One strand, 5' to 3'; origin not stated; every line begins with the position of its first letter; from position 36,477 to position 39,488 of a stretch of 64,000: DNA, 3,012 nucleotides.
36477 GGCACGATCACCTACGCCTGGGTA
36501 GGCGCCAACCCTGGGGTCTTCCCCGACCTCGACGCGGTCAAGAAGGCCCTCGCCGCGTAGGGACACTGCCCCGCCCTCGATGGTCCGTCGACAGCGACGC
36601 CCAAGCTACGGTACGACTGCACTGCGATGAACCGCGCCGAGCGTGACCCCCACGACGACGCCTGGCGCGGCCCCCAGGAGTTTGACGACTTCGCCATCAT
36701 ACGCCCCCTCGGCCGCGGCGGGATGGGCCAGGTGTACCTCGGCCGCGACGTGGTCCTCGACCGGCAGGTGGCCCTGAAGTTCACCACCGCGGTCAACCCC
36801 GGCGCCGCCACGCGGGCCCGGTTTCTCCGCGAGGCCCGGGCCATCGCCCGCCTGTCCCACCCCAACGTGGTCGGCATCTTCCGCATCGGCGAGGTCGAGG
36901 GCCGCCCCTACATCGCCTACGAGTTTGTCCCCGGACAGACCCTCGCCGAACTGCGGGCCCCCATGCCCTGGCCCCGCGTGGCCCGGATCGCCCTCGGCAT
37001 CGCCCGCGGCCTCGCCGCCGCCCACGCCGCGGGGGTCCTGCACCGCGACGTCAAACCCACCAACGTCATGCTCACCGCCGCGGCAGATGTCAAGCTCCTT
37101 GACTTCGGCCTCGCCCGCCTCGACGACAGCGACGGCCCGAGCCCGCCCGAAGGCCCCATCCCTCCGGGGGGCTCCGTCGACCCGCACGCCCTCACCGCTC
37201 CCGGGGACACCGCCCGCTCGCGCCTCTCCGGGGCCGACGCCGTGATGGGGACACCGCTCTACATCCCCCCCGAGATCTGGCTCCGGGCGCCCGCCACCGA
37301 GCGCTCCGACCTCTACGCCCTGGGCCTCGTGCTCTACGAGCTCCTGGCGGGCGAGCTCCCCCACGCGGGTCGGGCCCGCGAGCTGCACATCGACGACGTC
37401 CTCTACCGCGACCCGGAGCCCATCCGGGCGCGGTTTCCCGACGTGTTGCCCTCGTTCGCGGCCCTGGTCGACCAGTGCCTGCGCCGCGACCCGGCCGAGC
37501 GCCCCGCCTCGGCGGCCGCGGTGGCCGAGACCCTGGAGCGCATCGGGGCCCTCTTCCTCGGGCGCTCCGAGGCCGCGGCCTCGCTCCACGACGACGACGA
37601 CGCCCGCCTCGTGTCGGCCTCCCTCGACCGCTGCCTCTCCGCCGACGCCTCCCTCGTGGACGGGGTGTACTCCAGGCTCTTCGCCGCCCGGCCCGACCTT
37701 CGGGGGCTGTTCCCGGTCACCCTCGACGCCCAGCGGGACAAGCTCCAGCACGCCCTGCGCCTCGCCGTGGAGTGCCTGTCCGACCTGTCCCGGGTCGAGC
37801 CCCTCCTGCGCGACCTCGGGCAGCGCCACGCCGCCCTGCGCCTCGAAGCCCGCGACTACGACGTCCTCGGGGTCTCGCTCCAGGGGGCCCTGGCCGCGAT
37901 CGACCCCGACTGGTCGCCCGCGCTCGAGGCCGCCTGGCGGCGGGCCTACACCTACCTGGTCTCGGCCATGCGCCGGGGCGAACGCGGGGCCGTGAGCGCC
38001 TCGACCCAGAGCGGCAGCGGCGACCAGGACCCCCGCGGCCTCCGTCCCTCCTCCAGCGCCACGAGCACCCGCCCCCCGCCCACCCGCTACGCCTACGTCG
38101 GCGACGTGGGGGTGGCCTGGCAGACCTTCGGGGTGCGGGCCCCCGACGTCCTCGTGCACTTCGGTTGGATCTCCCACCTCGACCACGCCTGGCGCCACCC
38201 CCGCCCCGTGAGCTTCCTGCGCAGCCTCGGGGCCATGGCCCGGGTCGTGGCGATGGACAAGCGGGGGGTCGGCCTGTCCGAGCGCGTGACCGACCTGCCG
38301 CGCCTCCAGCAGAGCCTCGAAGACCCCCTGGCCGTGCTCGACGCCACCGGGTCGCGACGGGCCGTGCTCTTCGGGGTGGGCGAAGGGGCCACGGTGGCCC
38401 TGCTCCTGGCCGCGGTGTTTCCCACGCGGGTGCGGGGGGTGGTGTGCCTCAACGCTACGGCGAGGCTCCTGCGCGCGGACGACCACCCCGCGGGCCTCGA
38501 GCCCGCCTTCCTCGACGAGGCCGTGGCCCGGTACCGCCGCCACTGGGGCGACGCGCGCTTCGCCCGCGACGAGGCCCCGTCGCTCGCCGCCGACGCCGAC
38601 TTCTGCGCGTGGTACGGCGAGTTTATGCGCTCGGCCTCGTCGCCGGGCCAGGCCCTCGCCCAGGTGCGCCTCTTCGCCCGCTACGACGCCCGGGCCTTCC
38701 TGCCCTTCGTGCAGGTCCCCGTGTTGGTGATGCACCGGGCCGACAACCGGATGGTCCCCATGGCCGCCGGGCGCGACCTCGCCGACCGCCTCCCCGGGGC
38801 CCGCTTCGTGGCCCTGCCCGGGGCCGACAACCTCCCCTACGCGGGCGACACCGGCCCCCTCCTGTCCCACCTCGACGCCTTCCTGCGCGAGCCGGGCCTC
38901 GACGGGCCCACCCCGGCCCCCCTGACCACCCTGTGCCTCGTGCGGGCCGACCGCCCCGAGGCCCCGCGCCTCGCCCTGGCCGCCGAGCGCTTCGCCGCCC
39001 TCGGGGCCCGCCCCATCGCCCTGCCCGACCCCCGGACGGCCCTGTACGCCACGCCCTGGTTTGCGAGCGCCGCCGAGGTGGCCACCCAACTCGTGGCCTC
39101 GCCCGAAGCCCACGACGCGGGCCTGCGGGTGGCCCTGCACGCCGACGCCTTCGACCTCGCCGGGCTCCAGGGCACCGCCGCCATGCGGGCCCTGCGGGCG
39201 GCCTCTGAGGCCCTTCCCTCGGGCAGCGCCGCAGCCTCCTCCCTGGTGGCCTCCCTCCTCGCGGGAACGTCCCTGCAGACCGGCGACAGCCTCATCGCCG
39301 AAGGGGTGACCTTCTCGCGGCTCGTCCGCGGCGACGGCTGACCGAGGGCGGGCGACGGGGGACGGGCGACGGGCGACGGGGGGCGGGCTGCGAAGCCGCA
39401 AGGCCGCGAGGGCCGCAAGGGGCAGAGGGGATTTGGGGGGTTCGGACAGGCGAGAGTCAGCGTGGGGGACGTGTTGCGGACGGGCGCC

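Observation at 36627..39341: Globin-coupled Ser/Thr kinase with an appended alpha/beta hydrolase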

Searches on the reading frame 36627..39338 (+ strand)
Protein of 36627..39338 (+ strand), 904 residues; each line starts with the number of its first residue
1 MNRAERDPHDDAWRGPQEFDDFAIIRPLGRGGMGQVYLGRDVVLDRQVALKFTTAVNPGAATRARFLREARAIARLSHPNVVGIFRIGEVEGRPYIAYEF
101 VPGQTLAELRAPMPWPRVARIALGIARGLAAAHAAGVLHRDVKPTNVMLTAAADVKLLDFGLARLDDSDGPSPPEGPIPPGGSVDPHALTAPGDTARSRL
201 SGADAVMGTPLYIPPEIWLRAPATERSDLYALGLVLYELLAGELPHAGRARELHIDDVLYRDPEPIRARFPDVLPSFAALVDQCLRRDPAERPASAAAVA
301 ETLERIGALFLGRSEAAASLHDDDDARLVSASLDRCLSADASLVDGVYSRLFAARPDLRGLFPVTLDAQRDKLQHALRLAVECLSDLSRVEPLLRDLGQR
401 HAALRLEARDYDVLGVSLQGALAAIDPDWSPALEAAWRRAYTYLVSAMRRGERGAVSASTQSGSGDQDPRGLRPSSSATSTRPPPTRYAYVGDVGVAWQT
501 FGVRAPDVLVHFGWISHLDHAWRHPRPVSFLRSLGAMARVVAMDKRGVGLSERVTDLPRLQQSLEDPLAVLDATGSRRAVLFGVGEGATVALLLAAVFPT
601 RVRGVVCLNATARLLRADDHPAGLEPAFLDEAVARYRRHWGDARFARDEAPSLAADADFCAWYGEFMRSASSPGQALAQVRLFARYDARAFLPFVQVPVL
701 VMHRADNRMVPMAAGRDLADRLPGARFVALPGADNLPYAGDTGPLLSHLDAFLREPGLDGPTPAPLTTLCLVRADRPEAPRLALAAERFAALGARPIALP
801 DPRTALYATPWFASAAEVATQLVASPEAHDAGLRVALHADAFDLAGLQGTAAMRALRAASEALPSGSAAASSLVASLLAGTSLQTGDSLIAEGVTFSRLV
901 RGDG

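Call 5: search_protein_families(library=pfam, proteins=[window:36627-39338:+], max_evalue=1)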
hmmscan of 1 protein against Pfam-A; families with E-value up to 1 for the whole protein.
window:36627-39338:+ (904 aa): 8 families
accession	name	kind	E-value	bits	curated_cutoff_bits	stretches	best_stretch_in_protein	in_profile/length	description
PF00069.31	Pkinase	-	1.6e-40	139.6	31.7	1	24-299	3-258/263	Protein kinase domain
PF07714.23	PK_Tyr_Ser-Thr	-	1.2e-24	87.5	23.1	2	24-166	3-152/258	Protein tyrosine and serine/threonine kinase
PF00561.26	Abhydrolase_1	-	6.7e-14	52.6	25.8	1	531-734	20-237/245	alpha/beta hydrolase fold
PF00042.28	Globin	-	7.1e-11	43.1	22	1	347-448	3-117/117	Globin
PF12146.15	Hydrolase_4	-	2e-07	31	27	1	539-724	33-219/239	Serine aminopeptidase, S33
PF03096.20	Ndr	-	0.075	12.2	23.3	1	557-612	79-134/283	Ndr family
PF03109.22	ABC1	-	0.14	11.7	22.9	1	129-164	180-215/244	ABC1 atypical kinase-like domain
PF02230.22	Abhydrolase_2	-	0.24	11.7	23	1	575-614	103-142/217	Phospholipase/Carboxylesterase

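Call 6: search_protein_families(library=ncbifam, proteins=[window:36627-39338:+], max_evalue=1)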
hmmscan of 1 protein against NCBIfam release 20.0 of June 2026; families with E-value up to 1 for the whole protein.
window:36627-39338:+ (904 aa): 39 families (the best 25 are shown)
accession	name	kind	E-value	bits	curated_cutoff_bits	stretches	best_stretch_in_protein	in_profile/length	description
NF033483.0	PknB_PASTA_kin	equivalog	6.2e-64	217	450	2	23-164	10-155/563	Stk1 family PASTA domain-containing Ser/Thr kinase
NF058673.1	LipAdnlyCyLipJMY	equivalog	1.3e-51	175.7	800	1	481-754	5-283/449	bifunctional lipase/adenylate cyclase LipJ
NF047741.1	antiphage_MADS6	equivalog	2.6e-42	145.1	460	3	20-130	495-605/612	methylation-associated defense system protein kinase MAD6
NF052427.1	StpK7MSMEG_1200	equivalog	7.3e-42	143.6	900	2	18-167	5-159/601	serine/threonine protein kinase StpK7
NF009651.0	PRK13184.1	equivalog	6.3e-37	127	839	1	21-304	3-288/932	serine/threonine-protein kinase PknD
TIGR03903.1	TOMM_kin_cyc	equivalog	3.5e-34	117.9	705.75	2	46-165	4-131/1267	TOMM system kinase/cyclase fusion protein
NF038150.1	lanthi_synth_IV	equivalog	3.3e-22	78.7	650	2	22-169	191-351/851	class IV lanthionine synthetase LanL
NF033442.0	BREX_PglW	equivalog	9.3e-18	63.4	990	2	5-168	498-665/1391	BREX system serine/threonine kinase PglW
NF051488.1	bifunc_PcaDC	exception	4.1e-17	62.4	390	1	532-755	33-252/375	bifunctional 3-oxoadipate enol-lactonase/4-carboxymuconolactone decarboxylase PcaDC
NF053615.1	SerThrKinAfsKStmc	equivalog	4.1e-17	62.1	1300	2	15-163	8-158/809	protein serine/threonine kinase AfsK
TIGR02427.1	protocat_pcaD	equivalog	4.8e-15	55.6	255.85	1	532-753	34-250/251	3-oxoadipate enol-lactonase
TIGR01738.1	bioH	equivalog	1.4e-13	51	206.95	1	530-743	23-235/245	pimeloyl-ACP methyl ester esterase BioH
NF038151.1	lanthi_synth_III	equivalog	3.6e-12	45.5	575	1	16-170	217-390/833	class III lanthionine synthetase LanKC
NF051487.1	bifunc_PcaCD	exception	1.5e-09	37.4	430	1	533-753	194-411/413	bifunctional 4-carboxymuconolactone decarboxylase/3-oxoadipate enol-lactonase PcaCD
NF009805.0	PRK13289.1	equivalog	2.5e-09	36.6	432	1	339-465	20-150/399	NO-inducible flavohemoprotein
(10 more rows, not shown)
